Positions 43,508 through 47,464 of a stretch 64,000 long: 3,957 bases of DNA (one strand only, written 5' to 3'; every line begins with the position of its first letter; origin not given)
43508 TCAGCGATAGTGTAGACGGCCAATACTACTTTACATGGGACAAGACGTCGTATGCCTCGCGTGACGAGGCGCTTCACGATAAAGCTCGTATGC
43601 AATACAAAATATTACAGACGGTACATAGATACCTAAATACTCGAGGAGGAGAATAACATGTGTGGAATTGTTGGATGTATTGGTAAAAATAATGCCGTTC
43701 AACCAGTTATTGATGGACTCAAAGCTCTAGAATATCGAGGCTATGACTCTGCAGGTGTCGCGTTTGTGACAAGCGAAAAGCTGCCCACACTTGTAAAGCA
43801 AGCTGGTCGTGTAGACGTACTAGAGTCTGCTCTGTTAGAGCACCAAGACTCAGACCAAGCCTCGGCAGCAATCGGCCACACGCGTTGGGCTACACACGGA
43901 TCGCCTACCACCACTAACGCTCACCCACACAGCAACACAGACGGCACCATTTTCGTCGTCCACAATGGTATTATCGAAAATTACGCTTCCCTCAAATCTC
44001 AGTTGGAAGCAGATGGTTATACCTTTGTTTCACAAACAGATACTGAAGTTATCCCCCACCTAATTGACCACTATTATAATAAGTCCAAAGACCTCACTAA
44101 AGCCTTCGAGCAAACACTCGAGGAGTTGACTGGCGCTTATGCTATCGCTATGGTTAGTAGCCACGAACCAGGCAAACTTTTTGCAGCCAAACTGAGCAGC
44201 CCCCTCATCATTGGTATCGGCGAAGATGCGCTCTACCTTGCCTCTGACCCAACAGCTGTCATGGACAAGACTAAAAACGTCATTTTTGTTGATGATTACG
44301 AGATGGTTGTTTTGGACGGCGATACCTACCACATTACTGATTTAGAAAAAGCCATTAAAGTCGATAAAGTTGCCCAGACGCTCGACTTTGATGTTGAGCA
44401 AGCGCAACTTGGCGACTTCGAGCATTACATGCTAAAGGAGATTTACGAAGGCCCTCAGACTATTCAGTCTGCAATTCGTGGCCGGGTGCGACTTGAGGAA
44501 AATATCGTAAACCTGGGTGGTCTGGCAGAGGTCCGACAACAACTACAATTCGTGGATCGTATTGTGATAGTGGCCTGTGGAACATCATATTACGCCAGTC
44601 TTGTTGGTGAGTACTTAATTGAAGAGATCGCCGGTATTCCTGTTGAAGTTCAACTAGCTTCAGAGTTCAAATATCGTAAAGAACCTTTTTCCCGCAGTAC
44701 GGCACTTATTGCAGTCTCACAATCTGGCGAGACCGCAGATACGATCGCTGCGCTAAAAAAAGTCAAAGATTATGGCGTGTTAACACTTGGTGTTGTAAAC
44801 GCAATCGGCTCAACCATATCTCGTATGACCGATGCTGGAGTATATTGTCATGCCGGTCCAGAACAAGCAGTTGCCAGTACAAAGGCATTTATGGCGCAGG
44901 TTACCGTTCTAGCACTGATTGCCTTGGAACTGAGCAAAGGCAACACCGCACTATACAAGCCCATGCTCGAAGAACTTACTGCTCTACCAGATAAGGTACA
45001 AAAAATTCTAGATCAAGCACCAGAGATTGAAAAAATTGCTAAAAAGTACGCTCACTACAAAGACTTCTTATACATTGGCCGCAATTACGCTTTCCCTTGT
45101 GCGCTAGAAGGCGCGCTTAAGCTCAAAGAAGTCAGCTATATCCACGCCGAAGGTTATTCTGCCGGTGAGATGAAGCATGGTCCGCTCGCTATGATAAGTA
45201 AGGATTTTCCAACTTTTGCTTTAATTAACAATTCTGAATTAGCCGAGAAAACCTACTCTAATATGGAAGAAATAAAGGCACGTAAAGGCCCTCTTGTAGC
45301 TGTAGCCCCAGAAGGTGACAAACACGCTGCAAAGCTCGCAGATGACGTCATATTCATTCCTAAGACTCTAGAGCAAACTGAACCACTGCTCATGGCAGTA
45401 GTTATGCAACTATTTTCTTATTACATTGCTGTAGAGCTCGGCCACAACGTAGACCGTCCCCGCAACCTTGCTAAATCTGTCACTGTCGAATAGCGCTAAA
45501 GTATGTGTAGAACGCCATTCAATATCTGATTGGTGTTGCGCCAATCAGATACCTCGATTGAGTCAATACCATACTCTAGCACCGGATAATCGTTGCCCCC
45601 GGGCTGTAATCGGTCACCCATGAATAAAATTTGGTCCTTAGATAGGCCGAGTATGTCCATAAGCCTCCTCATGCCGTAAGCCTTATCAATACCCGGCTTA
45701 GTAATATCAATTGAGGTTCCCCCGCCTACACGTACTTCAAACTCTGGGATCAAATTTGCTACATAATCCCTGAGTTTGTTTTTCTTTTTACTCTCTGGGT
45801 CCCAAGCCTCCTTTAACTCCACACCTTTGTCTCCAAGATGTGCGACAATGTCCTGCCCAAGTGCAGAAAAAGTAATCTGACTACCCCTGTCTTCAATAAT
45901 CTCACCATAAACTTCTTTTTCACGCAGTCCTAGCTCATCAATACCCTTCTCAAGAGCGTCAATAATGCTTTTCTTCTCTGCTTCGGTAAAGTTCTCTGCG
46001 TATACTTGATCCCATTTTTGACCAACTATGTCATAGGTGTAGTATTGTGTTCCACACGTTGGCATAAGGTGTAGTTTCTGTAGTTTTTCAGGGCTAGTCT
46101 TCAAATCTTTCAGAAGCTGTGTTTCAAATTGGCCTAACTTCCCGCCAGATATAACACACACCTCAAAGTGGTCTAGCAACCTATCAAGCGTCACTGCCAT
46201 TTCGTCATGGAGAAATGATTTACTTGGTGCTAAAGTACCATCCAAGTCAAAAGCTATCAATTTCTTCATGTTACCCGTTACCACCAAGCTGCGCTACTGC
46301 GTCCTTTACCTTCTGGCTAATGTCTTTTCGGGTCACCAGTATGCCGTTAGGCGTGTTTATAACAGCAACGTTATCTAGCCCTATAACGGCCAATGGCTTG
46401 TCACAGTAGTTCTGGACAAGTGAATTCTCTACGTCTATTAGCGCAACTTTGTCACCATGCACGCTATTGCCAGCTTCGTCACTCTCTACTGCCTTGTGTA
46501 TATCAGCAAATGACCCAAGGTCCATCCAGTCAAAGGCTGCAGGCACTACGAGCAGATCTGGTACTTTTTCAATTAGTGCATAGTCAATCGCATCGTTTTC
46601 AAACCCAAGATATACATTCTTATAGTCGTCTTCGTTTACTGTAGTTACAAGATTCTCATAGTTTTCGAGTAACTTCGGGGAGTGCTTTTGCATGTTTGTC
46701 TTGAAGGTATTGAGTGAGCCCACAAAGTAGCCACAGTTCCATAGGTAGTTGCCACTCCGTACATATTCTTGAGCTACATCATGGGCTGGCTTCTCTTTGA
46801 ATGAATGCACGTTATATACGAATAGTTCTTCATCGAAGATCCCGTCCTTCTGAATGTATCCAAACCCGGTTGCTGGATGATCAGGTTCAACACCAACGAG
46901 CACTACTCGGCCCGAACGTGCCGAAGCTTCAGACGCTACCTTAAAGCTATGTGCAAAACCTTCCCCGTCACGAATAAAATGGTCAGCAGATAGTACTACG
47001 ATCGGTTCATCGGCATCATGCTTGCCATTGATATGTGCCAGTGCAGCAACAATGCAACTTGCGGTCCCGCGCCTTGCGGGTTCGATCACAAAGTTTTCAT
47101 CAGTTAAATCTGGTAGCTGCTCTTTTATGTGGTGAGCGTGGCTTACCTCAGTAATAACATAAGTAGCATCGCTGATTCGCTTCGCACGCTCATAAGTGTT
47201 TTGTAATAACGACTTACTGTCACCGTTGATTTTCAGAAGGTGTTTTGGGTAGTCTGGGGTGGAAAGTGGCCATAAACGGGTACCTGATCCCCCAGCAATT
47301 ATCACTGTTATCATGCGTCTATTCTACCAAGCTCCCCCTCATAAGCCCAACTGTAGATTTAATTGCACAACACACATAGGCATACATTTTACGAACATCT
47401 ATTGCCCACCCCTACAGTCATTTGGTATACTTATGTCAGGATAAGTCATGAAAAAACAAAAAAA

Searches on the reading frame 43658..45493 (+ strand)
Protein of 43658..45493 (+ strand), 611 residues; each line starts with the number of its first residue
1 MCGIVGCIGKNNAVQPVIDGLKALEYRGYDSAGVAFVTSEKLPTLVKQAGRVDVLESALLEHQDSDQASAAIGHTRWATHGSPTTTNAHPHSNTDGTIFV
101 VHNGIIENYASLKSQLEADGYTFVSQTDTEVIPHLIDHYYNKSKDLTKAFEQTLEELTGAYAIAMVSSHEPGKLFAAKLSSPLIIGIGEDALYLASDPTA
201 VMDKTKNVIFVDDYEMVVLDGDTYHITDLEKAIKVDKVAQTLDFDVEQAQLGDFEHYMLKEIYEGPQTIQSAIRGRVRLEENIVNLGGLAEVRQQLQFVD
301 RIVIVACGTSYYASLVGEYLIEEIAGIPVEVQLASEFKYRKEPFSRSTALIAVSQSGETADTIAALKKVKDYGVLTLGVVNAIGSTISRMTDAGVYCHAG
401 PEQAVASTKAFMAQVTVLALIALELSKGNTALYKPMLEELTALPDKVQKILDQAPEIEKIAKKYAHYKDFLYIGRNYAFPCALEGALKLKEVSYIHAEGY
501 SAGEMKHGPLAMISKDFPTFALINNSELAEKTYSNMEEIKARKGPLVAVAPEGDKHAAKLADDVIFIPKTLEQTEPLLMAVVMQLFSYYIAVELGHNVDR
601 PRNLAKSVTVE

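Call 69: search_protein_families(library=pfam, proteins=[window:43658-45493:+], max_evalue=0.0001)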
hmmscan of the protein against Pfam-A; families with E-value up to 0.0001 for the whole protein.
window:43658-45493:+ (611 aa): 4 families
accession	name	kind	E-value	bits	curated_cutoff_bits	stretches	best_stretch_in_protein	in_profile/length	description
PF01380.27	SIS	-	2.4e-46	157.2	25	2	300-422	6-129/131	SIS domain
PF13522.11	GATase_6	-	6e-22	78.5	27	1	68-197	10-130/130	Glutamine amidotransferase domain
PF13537.11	GATase_7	-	7.6e-17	61.9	25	1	85-201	10-121/123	Glutamine amidotransferase domain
PF13230.11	GATase_4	-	1.2e-06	28.2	23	1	30-159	34-164/272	Glutamine amidotransferases class-II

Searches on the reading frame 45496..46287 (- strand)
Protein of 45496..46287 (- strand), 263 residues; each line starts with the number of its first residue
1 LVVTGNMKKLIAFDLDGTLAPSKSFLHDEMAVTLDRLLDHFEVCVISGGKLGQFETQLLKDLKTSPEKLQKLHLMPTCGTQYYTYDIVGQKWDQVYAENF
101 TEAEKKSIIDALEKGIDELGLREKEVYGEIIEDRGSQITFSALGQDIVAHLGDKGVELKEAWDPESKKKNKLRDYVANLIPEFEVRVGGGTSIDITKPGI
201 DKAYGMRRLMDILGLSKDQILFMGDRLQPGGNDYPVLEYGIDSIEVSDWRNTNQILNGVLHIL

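Call 69: search_protein_families(library=pfam, proteins=[window:45496-46287:-], max_evalue=0.0001)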
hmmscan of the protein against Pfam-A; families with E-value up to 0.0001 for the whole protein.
window:45496-46287:- (263 aa): 3 families
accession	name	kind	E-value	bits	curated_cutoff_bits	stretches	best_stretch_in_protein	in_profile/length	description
PF08282.18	Hydrolase_3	-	7e-12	46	20.9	1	11-239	1-221/255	haloacid dehalogenase-like hydrolase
PF03332.19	PMM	-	3.5e-08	34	22.4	1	34-238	5-196/221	Eukaryotic phosphomannomutase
PF00702.32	Hydrolase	-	2.7e-05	25.1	26.4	0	9-227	2-181/191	haloacid dehalogenase-like hydrolase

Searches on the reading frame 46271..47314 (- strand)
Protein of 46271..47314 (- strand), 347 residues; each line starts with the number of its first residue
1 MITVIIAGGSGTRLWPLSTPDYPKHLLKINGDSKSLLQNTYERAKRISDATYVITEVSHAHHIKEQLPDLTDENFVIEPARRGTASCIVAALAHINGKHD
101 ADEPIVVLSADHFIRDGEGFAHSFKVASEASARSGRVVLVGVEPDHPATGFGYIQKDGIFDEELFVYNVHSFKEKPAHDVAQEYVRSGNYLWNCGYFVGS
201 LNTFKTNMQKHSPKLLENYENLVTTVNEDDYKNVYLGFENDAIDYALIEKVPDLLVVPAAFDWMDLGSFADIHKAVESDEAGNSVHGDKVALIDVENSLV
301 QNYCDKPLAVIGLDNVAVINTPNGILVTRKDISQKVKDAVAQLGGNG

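Call 69: search_protein_families(library=pfam, proteins=[window:46271-47314:-], max_evalue=0.0001)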
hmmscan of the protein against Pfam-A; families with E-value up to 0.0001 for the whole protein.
window:46271-47314:- (347 aa): 3 families
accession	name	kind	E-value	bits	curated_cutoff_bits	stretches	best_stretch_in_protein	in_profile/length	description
PF00483.29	NTP_transferase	-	6.6e-43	147.5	21.2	1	3-280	2-243/245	Nucleotidyl transferase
PF22640.1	ManC_GMP_beta-helix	-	3e-09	37.1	27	1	290-343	3-55/55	MannoseP isomerase/GMP-like beta-helix domain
PF12804.13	NTP_transf_3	-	5.6e-07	30.3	27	1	4-113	2-97/160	MobA-like NTP transferase domain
